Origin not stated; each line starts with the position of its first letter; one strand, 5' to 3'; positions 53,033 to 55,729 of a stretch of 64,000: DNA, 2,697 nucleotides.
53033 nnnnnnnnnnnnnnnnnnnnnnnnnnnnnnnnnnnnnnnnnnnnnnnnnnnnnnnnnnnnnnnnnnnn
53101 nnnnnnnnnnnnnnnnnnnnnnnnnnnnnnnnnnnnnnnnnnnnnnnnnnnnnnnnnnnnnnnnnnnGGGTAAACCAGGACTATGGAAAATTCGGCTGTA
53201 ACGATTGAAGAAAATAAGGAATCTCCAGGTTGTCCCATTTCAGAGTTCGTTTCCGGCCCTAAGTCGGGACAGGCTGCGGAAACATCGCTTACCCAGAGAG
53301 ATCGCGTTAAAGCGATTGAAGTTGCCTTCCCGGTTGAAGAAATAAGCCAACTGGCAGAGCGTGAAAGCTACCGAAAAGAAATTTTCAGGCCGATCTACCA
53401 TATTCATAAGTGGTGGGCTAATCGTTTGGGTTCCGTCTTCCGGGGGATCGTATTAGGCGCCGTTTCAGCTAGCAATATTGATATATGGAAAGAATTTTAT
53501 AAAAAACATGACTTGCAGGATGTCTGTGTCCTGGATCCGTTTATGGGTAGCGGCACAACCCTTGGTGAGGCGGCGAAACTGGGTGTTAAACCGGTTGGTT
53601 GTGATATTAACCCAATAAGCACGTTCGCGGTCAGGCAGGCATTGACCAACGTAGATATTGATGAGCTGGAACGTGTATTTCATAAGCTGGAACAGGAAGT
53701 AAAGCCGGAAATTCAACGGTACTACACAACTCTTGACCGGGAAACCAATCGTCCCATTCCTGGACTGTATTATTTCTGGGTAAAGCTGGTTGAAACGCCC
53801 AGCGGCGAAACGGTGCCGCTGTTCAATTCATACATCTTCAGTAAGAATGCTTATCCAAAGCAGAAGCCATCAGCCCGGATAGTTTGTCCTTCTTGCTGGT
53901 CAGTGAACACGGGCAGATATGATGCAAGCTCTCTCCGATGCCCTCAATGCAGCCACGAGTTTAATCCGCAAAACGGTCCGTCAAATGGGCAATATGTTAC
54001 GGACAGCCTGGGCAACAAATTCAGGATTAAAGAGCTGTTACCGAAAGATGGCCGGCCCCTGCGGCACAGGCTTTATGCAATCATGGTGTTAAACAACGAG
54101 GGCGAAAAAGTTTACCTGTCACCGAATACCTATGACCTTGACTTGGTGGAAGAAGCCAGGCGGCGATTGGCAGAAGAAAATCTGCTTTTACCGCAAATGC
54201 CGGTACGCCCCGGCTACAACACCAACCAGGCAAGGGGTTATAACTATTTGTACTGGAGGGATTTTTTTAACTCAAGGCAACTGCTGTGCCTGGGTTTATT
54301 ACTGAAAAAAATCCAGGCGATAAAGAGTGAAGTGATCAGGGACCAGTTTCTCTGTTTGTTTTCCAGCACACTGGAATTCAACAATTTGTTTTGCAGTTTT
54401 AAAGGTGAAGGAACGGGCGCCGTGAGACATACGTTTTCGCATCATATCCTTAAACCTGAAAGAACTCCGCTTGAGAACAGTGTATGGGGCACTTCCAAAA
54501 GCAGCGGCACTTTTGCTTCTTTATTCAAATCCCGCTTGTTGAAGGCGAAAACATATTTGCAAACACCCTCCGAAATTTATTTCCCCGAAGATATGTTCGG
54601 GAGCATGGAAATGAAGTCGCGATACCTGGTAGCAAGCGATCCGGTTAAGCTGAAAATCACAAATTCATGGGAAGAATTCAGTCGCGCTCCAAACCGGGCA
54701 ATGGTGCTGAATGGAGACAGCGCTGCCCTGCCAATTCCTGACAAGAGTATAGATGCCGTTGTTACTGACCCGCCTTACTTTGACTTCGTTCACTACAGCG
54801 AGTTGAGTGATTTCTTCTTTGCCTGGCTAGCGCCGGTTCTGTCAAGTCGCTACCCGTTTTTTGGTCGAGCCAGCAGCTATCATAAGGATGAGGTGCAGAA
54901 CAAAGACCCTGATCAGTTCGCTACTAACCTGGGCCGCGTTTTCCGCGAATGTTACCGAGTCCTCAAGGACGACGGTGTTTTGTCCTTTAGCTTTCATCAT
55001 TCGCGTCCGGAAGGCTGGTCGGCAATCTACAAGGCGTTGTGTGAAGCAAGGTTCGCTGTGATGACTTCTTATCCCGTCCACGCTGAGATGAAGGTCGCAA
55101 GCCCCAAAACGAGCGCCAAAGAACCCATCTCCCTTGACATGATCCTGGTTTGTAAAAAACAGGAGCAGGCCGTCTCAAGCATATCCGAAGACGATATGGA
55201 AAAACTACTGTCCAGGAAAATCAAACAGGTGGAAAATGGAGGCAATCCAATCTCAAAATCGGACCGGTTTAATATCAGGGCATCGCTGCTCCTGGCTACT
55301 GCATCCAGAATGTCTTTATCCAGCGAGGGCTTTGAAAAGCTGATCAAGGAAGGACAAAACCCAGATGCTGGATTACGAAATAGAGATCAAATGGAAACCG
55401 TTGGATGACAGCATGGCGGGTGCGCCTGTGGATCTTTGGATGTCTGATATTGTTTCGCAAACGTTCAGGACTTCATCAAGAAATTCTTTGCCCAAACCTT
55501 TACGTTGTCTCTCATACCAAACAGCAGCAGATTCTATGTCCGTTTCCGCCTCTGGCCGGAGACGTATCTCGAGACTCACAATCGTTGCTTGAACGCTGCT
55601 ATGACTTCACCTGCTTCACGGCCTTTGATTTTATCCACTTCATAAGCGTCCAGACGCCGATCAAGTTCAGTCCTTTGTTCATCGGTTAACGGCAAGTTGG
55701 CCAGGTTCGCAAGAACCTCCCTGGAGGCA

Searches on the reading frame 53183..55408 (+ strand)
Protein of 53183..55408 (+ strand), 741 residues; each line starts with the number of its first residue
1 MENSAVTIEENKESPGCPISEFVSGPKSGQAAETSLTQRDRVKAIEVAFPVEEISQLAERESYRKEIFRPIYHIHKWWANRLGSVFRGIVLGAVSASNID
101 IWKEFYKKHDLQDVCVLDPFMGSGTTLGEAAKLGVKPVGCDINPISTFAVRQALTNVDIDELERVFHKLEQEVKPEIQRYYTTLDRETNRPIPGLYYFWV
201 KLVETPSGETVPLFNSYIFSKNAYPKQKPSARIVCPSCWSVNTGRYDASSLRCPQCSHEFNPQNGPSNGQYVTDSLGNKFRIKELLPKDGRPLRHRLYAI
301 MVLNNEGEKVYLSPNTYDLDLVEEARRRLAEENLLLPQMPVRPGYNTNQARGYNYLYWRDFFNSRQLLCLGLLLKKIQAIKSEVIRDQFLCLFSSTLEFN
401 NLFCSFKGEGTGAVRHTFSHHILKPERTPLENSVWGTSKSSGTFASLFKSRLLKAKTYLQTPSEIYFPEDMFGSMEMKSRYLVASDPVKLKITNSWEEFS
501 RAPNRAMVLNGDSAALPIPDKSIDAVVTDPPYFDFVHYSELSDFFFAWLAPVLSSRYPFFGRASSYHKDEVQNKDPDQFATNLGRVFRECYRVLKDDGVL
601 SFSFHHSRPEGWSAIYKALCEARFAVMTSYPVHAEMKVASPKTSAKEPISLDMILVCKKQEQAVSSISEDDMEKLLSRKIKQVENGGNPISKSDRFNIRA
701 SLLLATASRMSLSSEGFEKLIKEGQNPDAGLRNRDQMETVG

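Call 3: search_protein_families(library=pfam, proteins=[window:53183-55408:+], max_evalue=0.1)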
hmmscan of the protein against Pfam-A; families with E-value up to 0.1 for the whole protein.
window:53183-55408:+ (741 aa): 7 families
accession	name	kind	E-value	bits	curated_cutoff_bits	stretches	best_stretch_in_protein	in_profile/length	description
PF01555.25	N6_N4_Mtase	-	2.3e-16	60.9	26.7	2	523-686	1-132/221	DNA methylase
PF08241.18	Methyltransf_11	-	3.9e-06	27.8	21.2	0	581-601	74-94/95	Methyltransferase domain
PF02086.21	MethyltransfD12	-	4.3e-05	23.8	22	1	109-189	19-96/253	D12 class N6 adenine-specific DNA methyltransferase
PF13649.12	Methyltransf_25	-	9.4e-05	23.5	27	0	482-529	24-71/97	Methyltransferase domain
PF01170.24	UPF0020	-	0.0002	21.5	22.3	0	115-139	31-55/197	RMKL-like, methyltransferase domain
PF06634.17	DUF1156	-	0.0034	17.9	24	1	48-94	1-46/73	Protein of unknown function (DUF1156)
PF22191.2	IBR_1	-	0.073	13.4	27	0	233-260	4-31/47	IBR domain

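Call 4: search_protein_families(library=padloc, proteins=[window:53183-55408:+], max_evalue=0.1)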
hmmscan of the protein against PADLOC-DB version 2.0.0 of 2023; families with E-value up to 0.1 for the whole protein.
window:53183-55408:+ (741 aa): 56 families (the best 25 are shown)
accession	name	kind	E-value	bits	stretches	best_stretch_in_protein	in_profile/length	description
PDLC03233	MTase_II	-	3.4e-27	93.3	1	509-659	479-643/731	Type II methyltransferase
PDLC00661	HmaB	-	1.2e-26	90.9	3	288-558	360-604/973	DNA-adenine methylase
PDLC00660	HmaB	-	4.3e-25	85.8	3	293-558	363-603/967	DNA-adenine methylase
PDLC02189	DUF1156_MTase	-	2.1e-24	83.8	3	520-682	544-701/944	-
PDLC02541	PglX|PglXI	-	2e-23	80.5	2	489-628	459-592/919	PglXI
PDLC03325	MTase_II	-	1.1e-19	68.5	2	115-167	94-146/426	Type II methyltransferase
PDLC03319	MTase_II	-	2.1e-18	64.4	2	504-682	273-446/503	Type II methyltransferase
PDLC03314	MTase_II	-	1.5e-17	61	3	524-671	548-690/944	Type II methyltransferase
PDLC03346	MTase_II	-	2.2e-16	56.8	1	498-661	582-738/1068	Type II methyltransferase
PDLC03380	MTase_II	-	1.4e-13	48.8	2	510-596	250-331/393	Type II methyltransferase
PDLC03353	MTase_II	-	1.9e-13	48.5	2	508-605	12-81/260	Type II methyltransferase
PDLC03312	MTase_II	-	1e-12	44.7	2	495-630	498-632/1344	Type II methyltransferase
PDLC03224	MTase_II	-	1.5e-12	45.2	1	115-178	96-163/481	Type II methyltransferase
PDLC03239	MTase_II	-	2.1e-12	44.5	2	105-184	87-165/442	Type II methyltransferase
PDLC04134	mad2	-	2.2e-12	44.6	2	508-642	343-435/492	mads_2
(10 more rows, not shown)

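Call 5: search_protein_families(library=ncbifam, proteins=[window:53183-55408:+], max_evalue=0.1)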
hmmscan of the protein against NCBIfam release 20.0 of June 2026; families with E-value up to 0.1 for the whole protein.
window:53183-55408:+ (741 aa): 6 families
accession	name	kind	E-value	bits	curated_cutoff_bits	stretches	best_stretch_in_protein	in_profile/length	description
NF042963.1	DUF1156_antiphage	equivalog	5.2e-37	127.5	1000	2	113-424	184-529/960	anti-phage-associated DUF1156 domain-containing protein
TIGR01177.1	TIGR01177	hypoth_equivalog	6.1e-11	42.2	316.55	2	115-143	185-213/330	TIGR01177 family methyltransferase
NF008572.0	PRK11524.1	equivalog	5.7e-05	22.4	292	0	114-143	216-245/294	adenine-specific DNA-methyltransferase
NF050803.1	DnaMtaseCcrMCaul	equivalog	9.6e-05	21.4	830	1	113-165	206-258/350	adenine-specific DNA-methyltransferase CcrM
NF010253.0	PRK13699.1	subfamily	0.00013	21.7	244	0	517-533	15-31/226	DNA methyltransferase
NF045667.1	MTase_DVU1556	equivalog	0.033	13.6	155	0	583-603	100-120/213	DVU_1556 family methyltransferase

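Call 8: search_solved_structures(query=window:53183-55408:+, max_evalue=0.01)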
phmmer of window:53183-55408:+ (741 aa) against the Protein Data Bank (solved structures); distinct sequences matched with E-value up to 0.01: 4.
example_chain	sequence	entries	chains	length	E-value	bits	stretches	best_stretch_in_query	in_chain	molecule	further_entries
9c3u_A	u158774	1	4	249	0.001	20.9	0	116-144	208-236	Methyltransferase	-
8urk_A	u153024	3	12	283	0.0012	20.6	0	116-144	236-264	Methyltransferase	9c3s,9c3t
2akl_A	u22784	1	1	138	0.0026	19.5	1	233-281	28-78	phnA-like protein pa0128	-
2zie_A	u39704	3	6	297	0.0079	17.9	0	115-145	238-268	Putative modification methylase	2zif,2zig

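Call 17: find_homologous_proteins(query=window:53183-55408:+, max_evalue=0.001)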
Query window:53183-55408:+ (741 aa): 5078 proteins with E <= 0.001 among 8000 candidates; the best 120 are listed.
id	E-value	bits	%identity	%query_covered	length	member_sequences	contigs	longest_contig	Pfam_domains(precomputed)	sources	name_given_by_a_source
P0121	0.0e+0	1717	100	100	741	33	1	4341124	PF08241.19,PF01555.25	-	-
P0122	0.0e+0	1539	91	97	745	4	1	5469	PF13649.13,PF08241.19,PF01555.25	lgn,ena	-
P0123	0.0e+0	1507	89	97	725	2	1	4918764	PF08241.19,PF01555.25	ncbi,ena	-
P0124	0.0e+0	1465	85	98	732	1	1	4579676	PF08241.19,PF01555.25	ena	-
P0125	0.0e+0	1418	84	98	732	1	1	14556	PF13649.13,PF02086.22,PF08241.19,PF01555.25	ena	-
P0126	0.0e+0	1360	81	97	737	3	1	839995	PF08241.19,PF01555.25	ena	-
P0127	0.0e+0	1355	80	97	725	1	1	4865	PF02086.22,PF08241.19,PF01555.25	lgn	-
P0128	0.0e+0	1343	79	98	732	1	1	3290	PF01555.25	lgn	-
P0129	0.0e+0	1267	74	97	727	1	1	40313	PF13649.13,PF08241.19,PF01555.25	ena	-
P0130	0.0e+0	1258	73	97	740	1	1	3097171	PF08241.19,PF01555.25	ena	-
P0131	0.0e+0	1223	76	94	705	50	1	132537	PF02086.22,PF01170.25,PF08241.19,PF01555.25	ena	-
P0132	0.0e+0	1210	82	84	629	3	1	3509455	PF02086.22,PF08241.19,PF01555.25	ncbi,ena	-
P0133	0.0e+0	1058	68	90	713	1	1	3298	PF13649.13,PF01170.25,PF08241.19,PF01555.25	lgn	-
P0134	0.0e+0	1045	65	94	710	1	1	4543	PF01170.25,PF08241.19,PF01555.25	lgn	-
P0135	0.0e+0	1044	66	93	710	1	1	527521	PF08241.19,PF01555.25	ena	-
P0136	0.0e+0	1042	65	92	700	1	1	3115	PF01555.25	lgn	-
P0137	0.0e+0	1029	64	93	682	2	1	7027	PF01170.25,PF01555.25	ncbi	-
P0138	0.0e+0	1028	64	92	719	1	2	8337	PF01555.25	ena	-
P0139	0.0e+0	1019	64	92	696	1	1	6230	PF01170.25,PF01555.25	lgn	-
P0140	5.5e-298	1009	64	94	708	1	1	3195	PF01555.25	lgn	-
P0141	9.7e-297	1005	64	91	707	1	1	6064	PF01555.25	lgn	-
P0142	9.9e-295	998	62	92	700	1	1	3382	PF06634.18,PF08241.19,PF01555.25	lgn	-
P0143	6.1e-294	995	63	94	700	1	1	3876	PF01555.25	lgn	-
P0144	1.6e-293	994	62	91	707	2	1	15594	PF01170.25,PF01555.25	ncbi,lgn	-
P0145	9.1e-293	991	64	90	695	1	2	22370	PF01555.25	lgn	-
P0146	1.2e-292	991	64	90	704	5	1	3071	PF01555.25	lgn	-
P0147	5.4e-292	989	62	93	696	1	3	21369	PF01555.25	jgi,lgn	-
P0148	1.6e-291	987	60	95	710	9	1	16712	PF06634.18,PF08241.19,PF01555.25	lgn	-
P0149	2.6e-291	987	61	93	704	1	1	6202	PF01555.25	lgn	-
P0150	3.4e-291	986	61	91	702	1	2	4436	PF01555.25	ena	-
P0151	8.0e-290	982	63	90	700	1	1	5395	PF01555.25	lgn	-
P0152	4.0e-289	979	63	91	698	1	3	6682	PF01555.25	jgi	jgi:putative DNA methylase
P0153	8.3e-289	978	60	94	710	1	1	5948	PF01170.25,PF06634.18,PF08241.19,PF01555.25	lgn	-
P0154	8.5e-289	978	63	91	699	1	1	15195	PF01555.25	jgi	jgi:putative DNA methylase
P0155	4.0e-288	976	61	92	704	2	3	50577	PF01170.25,PF01555.25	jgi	-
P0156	4.1e-288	976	61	92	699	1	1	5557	PF01170.25,PF06634.18,PF01555.25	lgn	-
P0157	1.0e-287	975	62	90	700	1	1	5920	PF01555.25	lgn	-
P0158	1.2e-286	971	61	92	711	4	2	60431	PF08241.19,PF01555.25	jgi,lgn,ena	jgi:putative DNA methylase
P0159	4.2e-286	969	59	93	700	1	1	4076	PF08241.19,PF01555.25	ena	-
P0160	9.3e-286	968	61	91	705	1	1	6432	PF01555.25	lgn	-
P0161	2.4e-285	967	60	91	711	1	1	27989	PF01170.25,PF06634.18,PF08241.19,PF01555.25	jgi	jgi:putative DNA methylase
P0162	3.3e-285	966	60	93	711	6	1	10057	PF08241.19,PF01555.25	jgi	jgi:putative DNA methylase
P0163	1.6e-284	964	61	91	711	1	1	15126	PF01170.25,PF06634.18,PF08241.19,PF01555.25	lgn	-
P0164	4.1e-284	963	60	92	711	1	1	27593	PF06634.18,PF01555.25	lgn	-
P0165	5.1e-283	959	61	92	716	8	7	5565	PF01170.25,PF08241.19,PF01555.25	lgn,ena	-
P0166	7.0e-283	959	58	95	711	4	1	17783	PF08241.19,PF01555.25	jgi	jgi:putative DNA methylase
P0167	2.4e-282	957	59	93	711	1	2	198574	PF13649.13,PF08241.19,PF01555.25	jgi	-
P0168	3.1e-282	957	59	94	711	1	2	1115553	PF08241.19,PF01555.25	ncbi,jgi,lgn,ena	ncbi:MAG TPA: DNA methyltransferase [Pyrinomonadaceae bacterium]|jgi:putative DNA methylase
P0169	6.0e-282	956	62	91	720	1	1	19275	PF01555.25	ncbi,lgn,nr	ncbi:MAG: DNA methyltransferase [Sulfuritalea sp.]|nr:DNA methyltransferase [Sulfuritalea sp.]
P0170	6.6e-282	955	87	63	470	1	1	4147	PF01555.25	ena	-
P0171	6.7e-282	955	57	94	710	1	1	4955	PF01170.25,PF06634.18,PF08241.19,PF01555.25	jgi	jgi:putative DNA methylase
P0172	7.9e-282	955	60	94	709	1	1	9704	PF01555.25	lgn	-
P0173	3.7e-281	953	59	93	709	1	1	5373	PF01170.25,PF08241.19,PF01555.25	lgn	-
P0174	4.3e-281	953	59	93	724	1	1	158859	PF01170.25,PF08241.19,PF01555.25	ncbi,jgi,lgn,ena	-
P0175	1.5e-280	951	59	92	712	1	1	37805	PF01170.25,PF06634.18,PF08241.19,PF01555.25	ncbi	-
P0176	1.6e-280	951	61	92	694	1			PF01555.25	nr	nr:hypothetical protein [Ardenticatenales bacterium]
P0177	2.2e-280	950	59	93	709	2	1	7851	PF08241.19,PF01555.25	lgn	-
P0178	2.3e-280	950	61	92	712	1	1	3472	PF13649.13,PF08241.19,PF01555.25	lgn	-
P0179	5.4e-280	949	59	92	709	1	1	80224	PF08241.19,PF01555.25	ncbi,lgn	ncbi:MAG TPA: DNA methyltransferase [Pyrinomonadaceae bacterium]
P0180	5.5e-280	949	59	93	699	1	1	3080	PF01555.25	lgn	-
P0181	7.8e-280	949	58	95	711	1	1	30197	PF08241.19,PF01555.25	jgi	jgi:putative DNA methylase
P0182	1.3e-279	948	60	92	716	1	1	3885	PF08241.19,PF01555.25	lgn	-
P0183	1.4e-279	948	59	92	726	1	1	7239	PF08241.19,PF01555.25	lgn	-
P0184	1.6e-279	948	61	91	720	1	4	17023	PF01555.25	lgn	-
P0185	2.0e-279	947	59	91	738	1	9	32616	PF02086.22,PF01555.25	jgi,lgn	jgi:putative DNA methylase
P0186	2.8e-279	947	60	92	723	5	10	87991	PF08241.19,PF01555.25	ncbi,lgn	-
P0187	4.4e-279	946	60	92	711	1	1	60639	PF06634.18,PF01555.25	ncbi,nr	ncbi:MAG: DUF1156 domain-containing protein [Acidobacteria bacterium]|nr:DUF1156 domain-containing p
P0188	4.9e-279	946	60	92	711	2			PF06634.18,PF08241.19,PF01555.25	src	-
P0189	5.0e-279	946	61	91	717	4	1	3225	PF08241.19,PF01555.25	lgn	-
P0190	7.1e-279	945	60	93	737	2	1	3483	PF13649.13,PF01170.25,PF08241.19,PF01555.25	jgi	jgi:putative DNA methylase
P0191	2.1e-278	944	59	92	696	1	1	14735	PF02086.22,PF01170.25,PF08241.19,PF01555.25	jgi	jgi:putative DNA methylase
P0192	3.5e-278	943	59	96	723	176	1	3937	PF01555.25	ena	-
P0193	3.9e-278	943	59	93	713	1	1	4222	PF01555.25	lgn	-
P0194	4.1e-278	943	61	91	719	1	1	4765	PF01170.25,PF08241.19,PF01555.25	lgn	-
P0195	4.4e-278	943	59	92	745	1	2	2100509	PF01555.25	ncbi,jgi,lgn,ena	jgi:putative DNA methylase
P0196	5.6e-278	942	62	90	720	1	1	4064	PF01555.25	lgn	-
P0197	1.0e-277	942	60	90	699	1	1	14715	PF01555.25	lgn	-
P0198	1.2e-277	941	59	92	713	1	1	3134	PF08241.19,PF01555.25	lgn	-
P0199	1.5e-277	941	57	96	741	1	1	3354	PF01555.25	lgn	-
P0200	1.5e-277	941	58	95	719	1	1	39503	PF08241.19,PF01555.25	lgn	-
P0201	1.6e-277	941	59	93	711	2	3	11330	PF08241.19,PF01555.25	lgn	-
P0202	1.7e-277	941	59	92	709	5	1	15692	PF08241.19,PF01555.25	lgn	-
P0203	2.0e-277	941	59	91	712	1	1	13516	PF01555.25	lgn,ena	-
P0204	2.6e-277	940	58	93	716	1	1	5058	PF01555.25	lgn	-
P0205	5.6e-277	939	60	90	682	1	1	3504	PF01170.25,PF01555.25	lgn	-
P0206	6.2e-277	939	60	91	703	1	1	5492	PF01555.25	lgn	-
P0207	7.2e-277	939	61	92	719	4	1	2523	PF01555.25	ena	-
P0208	8.4e-277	939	60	91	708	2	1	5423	PF13649.13,PF08241.19,PF01555.25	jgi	-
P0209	8.8e-277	939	60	92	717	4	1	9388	PF08241.19,PF01555.25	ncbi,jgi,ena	-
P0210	9.0e-277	939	61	90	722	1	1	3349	PF08241.19,PF01555.25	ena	-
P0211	1.4e-276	938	59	92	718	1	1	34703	PF06634.18,PF01555.25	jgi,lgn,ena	-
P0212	1.4e-276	938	61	91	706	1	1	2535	PF01170.25,PF01555.25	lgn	-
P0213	1.4e-276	938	59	91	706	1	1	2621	PF01555.25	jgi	jgi:putative DNA methylase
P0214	1.5e-276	938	60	92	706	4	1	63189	PF01170.25,PF08241.19,PF01555.25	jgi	jgi:putative DNA methylase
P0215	1.7e-276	938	60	91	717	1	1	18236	PF08241.19,PF01555.25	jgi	jgi:putative DNA methylase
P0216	2.1e-276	937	59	93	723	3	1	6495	PF13649.13,PF01170.25,PF08241.19,PF01555.25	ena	-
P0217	2.3e-276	937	61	91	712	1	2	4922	PF08241.19,PF01555.25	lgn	-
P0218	2.7e-276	937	59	94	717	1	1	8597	PF01555.25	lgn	-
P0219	3.4e-276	937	62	89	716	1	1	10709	PF01555.25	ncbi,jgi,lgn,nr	ncbi:MAG: hypothetical protein LBP86_02050 [Azoarcus sp.]|jgi:putative DNA methylase|nr:hypothetical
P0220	3.9e-276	936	59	92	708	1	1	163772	PF01555.25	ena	-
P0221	4.5e-276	936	60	92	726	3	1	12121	PF01555.25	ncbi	-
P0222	5.7e-276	936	59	95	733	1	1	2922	PF01555.25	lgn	-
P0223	5.9e-276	936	59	93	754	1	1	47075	PF08241.19,PF01555.25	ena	-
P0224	6.5e-276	936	60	91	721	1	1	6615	PF01555.25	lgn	-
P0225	7.2e-276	936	59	93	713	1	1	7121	PF08241.19,PF01555.25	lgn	-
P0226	9.4e-276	935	58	93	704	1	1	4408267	PF02086.22,PF01555.25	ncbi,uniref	ncbi:DNA methyltransferase [Peribacillus sp. SCS-26]|uniref:DNA methyltransferase n=1 Tax=Paraperiba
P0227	1.1e-275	935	60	90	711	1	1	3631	PF02086.22,PF01170.25,PF01555.25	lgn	-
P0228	1.2e-275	935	59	94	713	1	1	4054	PF01555.25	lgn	-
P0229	1.3e-275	935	59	91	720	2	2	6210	PF08241.19,PF01555.25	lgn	-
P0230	1.3e-275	935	58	94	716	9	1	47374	PF01555.25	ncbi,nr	ncbi:MAG: hypothetical protein M3436_02775 [Pseudomonadota bacterium]|nr:hypothetical protein [Pseud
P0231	1.7e-275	934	61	89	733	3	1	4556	PF01555.25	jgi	-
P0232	2.1e-275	934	62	90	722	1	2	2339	PF01555.25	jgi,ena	-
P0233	2.6e-275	934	61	91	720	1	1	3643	PF01555.25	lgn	-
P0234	2.8e-275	934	60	91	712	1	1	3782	PF01555.25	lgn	-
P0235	3.0e-275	933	60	92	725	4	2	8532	PF01555.25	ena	-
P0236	3.1e-275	933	61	89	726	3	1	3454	PF01555.25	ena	-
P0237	3.1e-275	933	61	91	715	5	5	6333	PF01555.25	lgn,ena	-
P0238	3.2e-275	933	58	94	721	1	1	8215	PF01555.25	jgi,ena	-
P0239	4.3e-275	933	59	95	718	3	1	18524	PF01555.25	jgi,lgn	jgi:putative DNA methylase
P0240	5.0e-275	933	60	91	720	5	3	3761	PF01555.25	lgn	-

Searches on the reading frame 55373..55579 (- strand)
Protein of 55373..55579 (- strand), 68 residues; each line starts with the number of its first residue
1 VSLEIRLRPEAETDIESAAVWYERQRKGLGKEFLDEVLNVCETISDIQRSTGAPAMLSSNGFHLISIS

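Call 3: search_protein_families(library=pfam, proteins=[window:55373-55579:-], max_evalue=0.1)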
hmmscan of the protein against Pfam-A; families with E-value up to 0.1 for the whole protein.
window:55373-55579:- (68 aa): 2 families
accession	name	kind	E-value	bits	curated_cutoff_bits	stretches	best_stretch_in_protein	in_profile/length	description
PF05016.21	ParE_toxin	-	0.074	14.1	23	1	5-46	1-41/89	ParE toxin of type II toxin-antitoxin system, parDE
PF13508.13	Acetyltransf_7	-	0.096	13.5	27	1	8-62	21-82/84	Acetyltransferase (GNAT) domain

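Call 4: search_protein_families(library=padloc, proteins=[window:55373-55579:-], max_evalue=0.1)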
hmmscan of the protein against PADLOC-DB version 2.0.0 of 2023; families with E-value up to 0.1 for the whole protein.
window:55373-55579:- (68 aa): 0 families

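Call 5: search_protein_families(library=ncbifam, proteins=[window:55373-55579:-], max_evalue=0.1)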
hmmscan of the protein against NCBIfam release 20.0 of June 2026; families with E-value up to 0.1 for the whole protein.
window:55373-55579:- (68 aa): 1 family
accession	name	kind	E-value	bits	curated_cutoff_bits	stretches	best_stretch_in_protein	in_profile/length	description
TIGR01575.1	rimI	equivalog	0.091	12.9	86.4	0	11-44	54-87/132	ribosomal protein S18-alanine N-acetyltransferase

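Call 59: search_dna_similar(query=window:55373-55579:-, collection=plasmids, mode=protein, max_evalue=0.001, max_rows=12)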
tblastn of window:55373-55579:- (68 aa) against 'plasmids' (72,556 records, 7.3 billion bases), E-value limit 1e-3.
Records with a match: 1; places in all: 2; records where one place covers at least 80% of the query: 0.
Best place of each record, by identity: <60% 1.
By first word of the organism name: Desulforapulum 1.
By predicted mobility (MOB-suite, as given by PLSDB): mobilizable 1.
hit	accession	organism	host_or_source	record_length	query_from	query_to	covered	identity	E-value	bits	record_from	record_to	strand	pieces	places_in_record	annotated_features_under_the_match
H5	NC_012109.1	Desulforapulum autotrophicum HRM2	-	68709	1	44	65%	45.5%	3e-4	43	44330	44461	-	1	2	type II toxin-antitoxin system RelE/ParE family toxin | addiction module protein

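Call 61: get_annotated_region(hit=H5, flank=600)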
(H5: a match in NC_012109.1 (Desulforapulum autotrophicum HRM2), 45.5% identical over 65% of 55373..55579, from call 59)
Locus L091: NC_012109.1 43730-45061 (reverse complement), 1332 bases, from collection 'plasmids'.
description: Desulforapulum autotrophicum HRM2 plasmid pHRM2a, complete sequence
organism: Desulforapulum autotrophicum HRM2 (NCBI taxid 177437)
taxonomy: Bacteria; Thermodesulfobacteriota; Desulfobacteria; Desulfobacterales; Desulfobacteraceae; Desulforapulum; Desulforapulum autotrophicum; Desulforapulum autotrophicum HRM2
host: -; source: -; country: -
typing (MOB-suite, as given by PLSDB): mobilizable; replicon rep_cluster_1872; relaxase MOBQ
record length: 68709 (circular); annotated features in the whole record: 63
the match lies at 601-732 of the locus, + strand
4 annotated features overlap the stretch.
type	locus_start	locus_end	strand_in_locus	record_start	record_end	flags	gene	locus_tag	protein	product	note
CDS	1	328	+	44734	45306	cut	-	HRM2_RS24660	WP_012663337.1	recombinase family protein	GO:0006310 - DNA recombination [Evidence IEA]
CDS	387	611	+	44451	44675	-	-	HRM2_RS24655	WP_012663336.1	addiction module protein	-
CDS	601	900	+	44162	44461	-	-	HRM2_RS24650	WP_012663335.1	type II toxin-antitoxin system RelE/ParE family toxin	GO:0030541 - plasmid partitioning [Evidence IEA]; GO:0051290 - protein heterotetramerization [Evidence IEA]; GO:0009432 ...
CDS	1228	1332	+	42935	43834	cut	-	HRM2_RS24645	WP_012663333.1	MerR family transcriptional regulator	GO:0006355 - regulation of DNA-templated transcription [Evidence IEA]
